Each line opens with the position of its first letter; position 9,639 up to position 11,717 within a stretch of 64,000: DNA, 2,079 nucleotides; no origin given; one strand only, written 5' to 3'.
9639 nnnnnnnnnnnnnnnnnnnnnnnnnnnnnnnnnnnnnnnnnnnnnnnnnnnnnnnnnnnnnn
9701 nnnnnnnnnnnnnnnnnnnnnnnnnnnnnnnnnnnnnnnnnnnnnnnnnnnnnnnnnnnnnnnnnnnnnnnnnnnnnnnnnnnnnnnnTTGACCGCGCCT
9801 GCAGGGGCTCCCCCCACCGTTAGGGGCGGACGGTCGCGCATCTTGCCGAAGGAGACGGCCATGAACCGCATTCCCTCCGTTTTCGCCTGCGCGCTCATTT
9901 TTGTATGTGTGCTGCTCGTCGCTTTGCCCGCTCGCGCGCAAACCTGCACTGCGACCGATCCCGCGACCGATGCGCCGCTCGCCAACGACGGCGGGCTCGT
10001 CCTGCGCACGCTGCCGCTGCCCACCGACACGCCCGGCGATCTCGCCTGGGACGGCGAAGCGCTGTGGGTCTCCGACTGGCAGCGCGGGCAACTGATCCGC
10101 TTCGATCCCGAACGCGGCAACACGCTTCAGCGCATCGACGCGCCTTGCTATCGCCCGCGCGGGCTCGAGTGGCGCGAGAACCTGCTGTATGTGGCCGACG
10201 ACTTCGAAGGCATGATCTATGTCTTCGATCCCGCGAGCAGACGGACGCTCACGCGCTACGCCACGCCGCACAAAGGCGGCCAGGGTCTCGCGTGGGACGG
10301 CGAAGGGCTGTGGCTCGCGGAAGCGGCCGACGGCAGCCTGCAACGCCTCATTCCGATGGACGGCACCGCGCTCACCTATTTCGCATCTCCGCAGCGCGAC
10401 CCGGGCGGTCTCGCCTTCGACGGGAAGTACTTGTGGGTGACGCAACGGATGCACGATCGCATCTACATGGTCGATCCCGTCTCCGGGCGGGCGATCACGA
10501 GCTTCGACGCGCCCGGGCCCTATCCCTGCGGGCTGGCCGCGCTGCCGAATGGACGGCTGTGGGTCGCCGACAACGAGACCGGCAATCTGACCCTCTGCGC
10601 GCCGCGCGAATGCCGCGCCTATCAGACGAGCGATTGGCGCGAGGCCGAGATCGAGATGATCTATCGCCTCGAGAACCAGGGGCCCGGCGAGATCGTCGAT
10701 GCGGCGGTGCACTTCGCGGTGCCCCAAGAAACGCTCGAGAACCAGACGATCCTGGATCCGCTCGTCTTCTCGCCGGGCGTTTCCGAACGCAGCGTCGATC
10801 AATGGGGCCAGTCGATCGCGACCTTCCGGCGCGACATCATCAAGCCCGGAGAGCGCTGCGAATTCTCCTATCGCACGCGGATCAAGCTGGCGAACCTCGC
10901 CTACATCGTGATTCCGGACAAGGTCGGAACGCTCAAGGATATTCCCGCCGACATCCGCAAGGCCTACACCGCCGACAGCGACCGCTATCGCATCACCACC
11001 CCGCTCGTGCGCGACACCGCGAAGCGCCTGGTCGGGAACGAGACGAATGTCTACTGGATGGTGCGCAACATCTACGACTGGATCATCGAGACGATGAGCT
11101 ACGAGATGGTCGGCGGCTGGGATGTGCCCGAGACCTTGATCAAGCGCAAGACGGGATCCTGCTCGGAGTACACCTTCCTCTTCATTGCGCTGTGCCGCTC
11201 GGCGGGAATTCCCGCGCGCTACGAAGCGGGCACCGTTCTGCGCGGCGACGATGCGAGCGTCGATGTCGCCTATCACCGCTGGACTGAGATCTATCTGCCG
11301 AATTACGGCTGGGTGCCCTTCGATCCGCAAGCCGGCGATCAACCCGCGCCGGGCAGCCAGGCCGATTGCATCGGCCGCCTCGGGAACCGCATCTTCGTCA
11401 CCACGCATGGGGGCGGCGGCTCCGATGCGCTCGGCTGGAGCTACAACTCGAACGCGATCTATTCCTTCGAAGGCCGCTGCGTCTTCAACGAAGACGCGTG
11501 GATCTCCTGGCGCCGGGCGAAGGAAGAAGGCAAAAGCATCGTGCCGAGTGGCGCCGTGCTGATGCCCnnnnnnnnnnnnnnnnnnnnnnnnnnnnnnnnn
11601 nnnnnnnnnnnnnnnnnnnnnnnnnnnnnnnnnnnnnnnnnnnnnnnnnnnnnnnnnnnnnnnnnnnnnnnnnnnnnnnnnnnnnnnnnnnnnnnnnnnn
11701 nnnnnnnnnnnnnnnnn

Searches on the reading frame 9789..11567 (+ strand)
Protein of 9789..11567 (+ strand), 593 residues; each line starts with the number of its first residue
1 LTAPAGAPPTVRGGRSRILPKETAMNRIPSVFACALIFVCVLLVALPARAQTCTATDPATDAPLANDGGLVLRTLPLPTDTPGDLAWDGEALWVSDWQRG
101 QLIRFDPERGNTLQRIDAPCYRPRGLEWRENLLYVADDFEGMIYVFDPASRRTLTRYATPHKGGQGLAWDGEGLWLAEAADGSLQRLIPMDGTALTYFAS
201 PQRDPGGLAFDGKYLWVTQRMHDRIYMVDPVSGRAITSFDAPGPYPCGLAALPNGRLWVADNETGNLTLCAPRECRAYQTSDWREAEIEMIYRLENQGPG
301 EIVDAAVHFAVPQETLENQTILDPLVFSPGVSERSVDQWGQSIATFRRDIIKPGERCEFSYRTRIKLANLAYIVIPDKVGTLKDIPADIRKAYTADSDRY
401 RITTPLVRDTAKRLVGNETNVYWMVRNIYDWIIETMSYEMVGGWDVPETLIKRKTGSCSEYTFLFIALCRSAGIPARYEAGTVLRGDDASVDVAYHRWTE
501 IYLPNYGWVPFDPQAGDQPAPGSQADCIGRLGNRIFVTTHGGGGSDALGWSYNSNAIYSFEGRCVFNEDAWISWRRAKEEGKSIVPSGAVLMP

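Call 57: search_protein_families(library=pfam, proteins=[window:9789-11567:+], max_evalue=0.00001)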
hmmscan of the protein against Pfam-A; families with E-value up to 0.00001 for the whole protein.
window:9789-11567:+ (593 aa): 3 families
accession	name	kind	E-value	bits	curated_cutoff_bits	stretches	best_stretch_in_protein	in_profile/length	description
PF01841.26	Transglut_core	-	3.4e-24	85.7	23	1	409-513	2-108/108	Transglutaminase-like superfamily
PF08450.18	SGL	-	1.2e-06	28.7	26.3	0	100-218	115-243/246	SMP-30/Gluconolactonase/LRE-like region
PF24684.1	Vgb_lyase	-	1.7e-06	27.5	50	0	172-265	66-160/290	Virginiamycin B lyase family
